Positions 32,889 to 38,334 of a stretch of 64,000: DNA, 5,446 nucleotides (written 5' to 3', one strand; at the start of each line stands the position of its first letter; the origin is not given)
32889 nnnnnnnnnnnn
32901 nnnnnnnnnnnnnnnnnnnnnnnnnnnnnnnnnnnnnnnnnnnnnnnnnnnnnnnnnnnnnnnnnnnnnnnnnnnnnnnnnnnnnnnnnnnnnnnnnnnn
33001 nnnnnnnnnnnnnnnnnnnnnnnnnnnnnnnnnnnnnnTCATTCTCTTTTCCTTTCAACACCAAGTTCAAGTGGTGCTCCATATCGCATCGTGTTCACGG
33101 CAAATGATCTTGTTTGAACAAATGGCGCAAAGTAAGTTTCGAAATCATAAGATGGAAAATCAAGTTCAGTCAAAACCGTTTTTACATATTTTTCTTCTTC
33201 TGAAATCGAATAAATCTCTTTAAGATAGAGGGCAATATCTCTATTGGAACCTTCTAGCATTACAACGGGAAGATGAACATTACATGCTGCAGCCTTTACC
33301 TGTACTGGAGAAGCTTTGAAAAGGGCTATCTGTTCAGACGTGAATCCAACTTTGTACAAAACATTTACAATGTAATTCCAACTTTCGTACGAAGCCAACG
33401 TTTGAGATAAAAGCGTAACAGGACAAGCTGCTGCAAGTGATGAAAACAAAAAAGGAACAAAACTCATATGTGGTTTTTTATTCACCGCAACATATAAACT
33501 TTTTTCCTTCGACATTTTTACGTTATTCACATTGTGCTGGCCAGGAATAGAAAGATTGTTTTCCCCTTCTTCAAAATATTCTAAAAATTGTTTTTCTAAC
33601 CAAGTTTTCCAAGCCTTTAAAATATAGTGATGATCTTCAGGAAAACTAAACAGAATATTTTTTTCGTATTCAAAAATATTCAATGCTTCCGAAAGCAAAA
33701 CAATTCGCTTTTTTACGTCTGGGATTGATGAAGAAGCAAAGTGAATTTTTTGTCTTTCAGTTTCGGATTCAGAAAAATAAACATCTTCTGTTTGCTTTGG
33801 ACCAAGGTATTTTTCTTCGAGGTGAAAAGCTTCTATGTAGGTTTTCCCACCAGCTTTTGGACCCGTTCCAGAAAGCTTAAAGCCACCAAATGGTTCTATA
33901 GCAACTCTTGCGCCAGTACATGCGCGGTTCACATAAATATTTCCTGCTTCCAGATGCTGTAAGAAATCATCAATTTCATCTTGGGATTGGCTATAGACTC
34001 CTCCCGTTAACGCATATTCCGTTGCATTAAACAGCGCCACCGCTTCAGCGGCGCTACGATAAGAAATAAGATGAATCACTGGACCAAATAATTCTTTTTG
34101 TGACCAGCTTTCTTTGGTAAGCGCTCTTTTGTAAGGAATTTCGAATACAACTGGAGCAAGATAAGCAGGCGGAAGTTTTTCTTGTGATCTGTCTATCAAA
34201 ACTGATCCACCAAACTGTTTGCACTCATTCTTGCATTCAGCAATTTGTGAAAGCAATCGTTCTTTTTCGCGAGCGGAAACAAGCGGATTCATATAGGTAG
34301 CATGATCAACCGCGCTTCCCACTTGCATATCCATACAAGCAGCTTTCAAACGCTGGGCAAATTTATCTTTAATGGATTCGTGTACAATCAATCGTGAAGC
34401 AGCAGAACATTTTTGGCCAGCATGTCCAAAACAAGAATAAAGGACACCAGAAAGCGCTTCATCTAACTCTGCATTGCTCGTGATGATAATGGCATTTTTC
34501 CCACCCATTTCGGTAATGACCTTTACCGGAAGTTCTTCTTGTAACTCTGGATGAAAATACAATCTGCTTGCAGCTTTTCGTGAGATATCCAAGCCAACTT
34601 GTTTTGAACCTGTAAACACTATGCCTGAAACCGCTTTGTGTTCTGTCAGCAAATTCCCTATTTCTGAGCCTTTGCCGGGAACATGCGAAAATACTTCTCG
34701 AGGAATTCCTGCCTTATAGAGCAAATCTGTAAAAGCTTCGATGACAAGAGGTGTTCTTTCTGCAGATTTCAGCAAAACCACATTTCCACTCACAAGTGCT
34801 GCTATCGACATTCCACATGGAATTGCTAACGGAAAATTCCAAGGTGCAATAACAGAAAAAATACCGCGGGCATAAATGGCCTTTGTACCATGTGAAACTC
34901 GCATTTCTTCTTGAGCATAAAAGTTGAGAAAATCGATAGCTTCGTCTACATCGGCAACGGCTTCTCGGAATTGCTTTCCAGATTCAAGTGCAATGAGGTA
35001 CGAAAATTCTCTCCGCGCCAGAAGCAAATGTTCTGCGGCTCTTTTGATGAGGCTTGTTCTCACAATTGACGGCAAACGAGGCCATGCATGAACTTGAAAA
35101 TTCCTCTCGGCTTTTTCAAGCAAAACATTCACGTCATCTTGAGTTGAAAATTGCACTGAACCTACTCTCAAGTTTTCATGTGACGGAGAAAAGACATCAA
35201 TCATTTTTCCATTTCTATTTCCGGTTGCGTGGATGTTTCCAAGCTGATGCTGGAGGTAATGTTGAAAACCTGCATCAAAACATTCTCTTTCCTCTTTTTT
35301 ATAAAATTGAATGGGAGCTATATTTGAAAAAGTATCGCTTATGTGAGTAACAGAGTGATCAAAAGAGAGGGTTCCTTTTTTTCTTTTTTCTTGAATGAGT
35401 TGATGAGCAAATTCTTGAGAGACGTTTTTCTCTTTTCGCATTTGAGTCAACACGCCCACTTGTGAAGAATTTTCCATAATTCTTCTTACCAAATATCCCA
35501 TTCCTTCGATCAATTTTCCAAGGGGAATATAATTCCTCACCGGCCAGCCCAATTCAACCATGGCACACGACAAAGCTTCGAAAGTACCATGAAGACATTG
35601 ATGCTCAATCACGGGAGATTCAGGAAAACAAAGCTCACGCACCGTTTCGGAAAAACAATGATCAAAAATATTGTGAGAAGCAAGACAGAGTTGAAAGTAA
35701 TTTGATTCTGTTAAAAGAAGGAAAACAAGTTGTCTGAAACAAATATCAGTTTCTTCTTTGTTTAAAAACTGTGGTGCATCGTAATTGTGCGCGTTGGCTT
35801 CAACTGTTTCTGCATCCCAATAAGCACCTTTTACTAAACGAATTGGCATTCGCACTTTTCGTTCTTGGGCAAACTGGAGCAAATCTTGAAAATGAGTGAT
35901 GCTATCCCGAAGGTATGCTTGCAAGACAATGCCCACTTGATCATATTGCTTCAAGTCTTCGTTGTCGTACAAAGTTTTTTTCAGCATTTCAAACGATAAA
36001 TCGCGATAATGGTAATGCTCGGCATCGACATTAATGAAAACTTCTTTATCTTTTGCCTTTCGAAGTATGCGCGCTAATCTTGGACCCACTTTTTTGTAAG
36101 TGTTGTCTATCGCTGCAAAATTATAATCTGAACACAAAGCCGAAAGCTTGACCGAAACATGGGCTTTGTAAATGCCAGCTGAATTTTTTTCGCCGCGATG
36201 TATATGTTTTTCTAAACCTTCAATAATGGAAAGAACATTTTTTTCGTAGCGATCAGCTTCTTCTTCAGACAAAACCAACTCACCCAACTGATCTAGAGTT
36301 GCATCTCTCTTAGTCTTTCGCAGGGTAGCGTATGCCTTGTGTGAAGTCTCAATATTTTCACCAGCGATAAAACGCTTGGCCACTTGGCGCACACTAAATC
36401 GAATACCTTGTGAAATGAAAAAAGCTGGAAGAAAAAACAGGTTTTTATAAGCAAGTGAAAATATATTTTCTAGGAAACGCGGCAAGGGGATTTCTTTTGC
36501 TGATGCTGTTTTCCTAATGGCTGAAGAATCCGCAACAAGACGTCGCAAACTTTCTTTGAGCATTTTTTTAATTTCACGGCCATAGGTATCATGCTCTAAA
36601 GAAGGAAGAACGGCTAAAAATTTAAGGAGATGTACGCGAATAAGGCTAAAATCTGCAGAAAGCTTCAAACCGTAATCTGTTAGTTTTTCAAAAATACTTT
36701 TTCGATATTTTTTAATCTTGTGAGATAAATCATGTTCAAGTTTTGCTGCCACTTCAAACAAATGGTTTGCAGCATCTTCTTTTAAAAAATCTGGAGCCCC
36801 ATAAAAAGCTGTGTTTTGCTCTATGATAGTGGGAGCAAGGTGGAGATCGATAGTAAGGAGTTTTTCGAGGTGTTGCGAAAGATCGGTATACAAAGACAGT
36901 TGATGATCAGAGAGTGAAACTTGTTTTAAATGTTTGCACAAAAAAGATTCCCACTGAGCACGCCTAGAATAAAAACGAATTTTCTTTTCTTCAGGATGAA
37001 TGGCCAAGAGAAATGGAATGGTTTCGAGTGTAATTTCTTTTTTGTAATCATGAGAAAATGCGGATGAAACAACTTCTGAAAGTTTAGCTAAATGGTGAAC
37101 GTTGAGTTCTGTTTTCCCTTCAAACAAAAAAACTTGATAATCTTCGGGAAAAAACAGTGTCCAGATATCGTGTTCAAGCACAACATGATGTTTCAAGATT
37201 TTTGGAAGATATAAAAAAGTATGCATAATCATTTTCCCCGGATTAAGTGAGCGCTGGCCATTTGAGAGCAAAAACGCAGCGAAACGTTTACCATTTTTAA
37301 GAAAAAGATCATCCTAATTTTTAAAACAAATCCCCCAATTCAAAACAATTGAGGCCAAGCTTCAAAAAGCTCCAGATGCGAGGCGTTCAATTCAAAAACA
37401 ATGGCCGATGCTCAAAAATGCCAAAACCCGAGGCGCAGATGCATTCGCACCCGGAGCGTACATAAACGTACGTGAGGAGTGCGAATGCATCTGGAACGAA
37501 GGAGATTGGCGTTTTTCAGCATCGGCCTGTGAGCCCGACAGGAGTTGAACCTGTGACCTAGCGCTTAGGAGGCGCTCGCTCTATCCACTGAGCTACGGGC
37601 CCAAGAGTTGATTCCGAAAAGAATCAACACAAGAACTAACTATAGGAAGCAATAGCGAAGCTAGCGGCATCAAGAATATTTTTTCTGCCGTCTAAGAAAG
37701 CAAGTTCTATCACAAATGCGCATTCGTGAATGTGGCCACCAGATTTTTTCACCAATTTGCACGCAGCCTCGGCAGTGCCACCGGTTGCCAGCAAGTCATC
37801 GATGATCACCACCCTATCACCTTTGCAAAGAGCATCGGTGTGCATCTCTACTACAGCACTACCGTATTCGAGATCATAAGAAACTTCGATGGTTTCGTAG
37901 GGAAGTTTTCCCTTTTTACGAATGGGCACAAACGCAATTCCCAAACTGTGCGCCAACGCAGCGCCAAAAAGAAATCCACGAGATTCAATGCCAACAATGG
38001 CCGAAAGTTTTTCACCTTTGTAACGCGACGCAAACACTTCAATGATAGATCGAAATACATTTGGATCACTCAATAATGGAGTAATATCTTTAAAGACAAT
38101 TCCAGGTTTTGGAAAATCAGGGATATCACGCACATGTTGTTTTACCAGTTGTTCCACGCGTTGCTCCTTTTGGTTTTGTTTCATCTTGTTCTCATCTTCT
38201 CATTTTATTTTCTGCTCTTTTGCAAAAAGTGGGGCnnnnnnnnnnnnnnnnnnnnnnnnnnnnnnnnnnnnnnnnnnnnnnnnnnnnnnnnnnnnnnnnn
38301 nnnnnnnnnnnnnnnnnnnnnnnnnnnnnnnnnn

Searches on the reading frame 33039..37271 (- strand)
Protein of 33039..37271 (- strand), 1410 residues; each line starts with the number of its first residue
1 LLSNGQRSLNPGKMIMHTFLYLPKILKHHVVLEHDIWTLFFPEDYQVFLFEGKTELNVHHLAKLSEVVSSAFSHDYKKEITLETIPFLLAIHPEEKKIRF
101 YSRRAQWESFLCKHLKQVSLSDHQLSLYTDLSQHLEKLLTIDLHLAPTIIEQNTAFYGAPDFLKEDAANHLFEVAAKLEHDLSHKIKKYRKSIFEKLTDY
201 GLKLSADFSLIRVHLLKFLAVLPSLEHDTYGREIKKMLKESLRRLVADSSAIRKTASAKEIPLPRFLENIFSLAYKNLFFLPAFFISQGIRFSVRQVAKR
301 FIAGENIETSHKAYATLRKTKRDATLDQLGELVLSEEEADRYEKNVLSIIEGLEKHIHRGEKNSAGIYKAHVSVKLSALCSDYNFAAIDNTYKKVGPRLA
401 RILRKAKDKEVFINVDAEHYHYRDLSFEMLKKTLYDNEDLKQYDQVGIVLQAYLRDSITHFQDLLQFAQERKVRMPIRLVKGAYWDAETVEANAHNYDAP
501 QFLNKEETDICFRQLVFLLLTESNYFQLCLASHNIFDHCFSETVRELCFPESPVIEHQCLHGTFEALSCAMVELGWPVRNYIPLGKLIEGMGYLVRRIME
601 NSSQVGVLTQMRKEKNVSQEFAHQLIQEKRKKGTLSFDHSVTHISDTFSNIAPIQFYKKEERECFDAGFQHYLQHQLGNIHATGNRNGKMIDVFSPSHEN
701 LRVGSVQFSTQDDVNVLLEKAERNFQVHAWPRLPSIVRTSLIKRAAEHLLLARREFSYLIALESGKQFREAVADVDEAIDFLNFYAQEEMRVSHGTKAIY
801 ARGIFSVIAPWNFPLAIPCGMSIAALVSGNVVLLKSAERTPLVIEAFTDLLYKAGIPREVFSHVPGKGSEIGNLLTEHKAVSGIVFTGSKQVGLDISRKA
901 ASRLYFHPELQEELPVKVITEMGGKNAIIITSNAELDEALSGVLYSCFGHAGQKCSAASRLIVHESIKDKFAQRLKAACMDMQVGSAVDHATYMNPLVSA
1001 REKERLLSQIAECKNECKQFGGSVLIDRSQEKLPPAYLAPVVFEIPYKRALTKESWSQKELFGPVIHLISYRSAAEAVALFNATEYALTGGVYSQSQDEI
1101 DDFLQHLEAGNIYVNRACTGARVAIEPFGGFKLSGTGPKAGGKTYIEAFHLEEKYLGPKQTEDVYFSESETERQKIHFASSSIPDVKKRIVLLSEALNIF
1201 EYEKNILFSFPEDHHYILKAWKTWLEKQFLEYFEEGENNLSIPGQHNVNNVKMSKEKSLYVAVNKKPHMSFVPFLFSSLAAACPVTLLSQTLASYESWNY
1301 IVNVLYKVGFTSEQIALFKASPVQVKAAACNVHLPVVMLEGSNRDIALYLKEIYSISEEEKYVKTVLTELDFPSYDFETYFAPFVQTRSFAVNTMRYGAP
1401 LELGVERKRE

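Call 38: search_protein_families(library=pfam, proteins=[window:33039-37271:-], max_evalue=0.0001)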
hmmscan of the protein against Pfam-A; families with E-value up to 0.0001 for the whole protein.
window:33039-37271:- (1410 aa): 2 families
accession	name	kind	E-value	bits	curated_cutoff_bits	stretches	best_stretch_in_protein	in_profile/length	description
PF00171.27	Aldedh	-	1.6e-112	376.8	23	1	688-1149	6-455/461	Aldehyde dehydrogenase family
PF01619.24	Pro_dh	-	2.2e-67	228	27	1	312-607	3-275/278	Proline dehydrogenase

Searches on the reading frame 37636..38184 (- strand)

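Call 38: search_protein_families(library=pfam, proteins=[window:37636-38184:-], max_evalue=0.0001)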
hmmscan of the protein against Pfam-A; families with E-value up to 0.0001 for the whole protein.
window:37636-38184:- (182 aa): 1 family
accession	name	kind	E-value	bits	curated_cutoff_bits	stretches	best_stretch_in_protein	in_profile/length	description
PF00156.33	Pribosyltran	-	2.7e-15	56.4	26.3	1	37-159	5-124/158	Phosphoribosyl transferase domain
